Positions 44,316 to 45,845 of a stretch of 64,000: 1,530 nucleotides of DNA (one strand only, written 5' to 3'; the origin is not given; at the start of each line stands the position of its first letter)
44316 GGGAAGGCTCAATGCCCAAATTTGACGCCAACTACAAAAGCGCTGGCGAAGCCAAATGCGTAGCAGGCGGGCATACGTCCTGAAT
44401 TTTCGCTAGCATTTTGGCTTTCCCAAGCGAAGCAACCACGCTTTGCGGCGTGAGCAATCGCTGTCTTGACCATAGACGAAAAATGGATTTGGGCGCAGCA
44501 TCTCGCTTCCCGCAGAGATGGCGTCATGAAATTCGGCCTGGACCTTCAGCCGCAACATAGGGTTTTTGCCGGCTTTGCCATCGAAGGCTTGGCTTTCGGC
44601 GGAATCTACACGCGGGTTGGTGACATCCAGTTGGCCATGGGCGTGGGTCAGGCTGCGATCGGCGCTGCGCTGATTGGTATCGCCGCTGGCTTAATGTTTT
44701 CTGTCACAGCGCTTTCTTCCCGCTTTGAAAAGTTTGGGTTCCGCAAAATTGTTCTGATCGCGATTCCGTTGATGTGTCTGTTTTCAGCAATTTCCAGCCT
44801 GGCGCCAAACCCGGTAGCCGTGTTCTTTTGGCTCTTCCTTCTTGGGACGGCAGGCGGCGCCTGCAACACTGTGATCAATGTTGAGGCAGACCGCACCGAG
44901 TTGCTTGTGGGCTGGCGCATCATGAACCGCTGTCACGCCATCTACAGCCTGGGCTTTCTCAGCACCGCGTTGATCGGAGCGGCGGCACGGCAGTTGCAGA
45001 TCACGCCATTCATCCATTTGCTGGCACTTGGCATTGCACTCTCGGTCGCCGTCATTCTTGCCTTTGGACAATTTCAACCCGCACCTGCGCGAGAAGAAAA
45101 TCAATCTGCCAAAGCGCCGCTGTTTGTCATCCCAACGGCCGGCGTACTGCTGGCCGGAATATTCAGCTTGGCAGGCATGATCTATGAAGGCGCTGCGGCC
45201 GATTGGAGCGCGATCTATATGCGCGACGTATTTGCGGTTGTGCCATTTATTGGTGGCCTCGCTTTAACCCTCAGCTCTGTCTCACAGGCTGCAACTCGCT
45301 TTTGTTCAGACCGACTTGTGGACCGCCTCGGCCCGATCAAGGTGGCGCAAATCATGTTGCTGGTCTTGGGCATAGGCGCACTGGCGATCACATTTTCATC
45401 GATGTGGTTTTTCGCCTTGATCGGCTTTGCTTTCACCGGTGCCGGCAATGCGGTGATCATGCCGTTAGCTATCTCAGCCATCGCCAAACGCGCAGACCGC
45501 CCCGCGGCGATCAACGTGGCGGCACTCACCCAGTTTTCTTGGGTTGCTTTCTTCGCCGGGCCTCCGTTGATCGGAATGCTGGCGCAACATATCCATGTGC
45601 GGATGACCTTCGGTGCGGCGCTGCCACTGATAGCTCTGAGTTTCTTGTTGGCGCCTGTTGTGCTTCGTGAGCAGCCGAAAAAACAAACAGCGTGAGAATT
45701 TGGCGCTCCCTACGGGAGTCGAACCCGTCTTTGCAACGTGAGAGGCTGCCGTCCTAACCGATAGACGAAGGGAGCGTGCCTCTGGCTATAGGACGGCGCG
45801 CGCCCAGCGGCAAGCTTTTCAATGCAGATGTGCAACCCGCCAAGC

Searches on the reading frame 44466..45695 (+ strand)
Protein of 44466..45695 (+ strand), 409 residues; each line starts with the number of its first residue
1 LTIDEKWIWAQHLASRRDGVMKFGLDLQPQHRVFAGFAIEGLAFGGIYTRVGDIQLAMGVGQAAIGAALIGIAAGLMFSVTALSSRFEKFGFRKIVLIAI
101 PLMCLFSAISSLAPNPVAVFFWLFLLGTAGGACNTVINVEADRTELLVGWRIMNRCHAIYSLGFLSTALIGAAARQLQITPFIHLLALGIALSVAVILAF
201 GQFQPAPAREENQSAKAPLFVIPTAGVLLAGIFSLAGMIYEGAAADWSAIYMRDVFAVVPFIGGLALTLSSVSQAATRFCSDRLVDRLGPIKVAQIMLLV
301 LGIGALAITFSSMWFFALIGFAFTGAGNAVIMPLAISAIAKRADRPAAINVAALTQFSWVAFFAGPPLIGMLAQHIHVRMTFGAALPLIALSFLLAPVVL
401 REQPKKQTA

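Call 7: search_protein_families(library=pfam, proteins=[window:44466-45695:+])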
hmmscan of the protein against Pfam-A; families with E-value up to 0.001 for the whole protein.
window:44466-45695:+ (409 aa): 1 family
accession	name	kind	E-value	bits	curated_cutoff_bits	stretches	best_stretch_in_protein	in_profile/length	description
PF07690.21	MFS_1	-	3.8e-18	66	33.4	1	234-406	6-178/347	Major Facilitator Superfamily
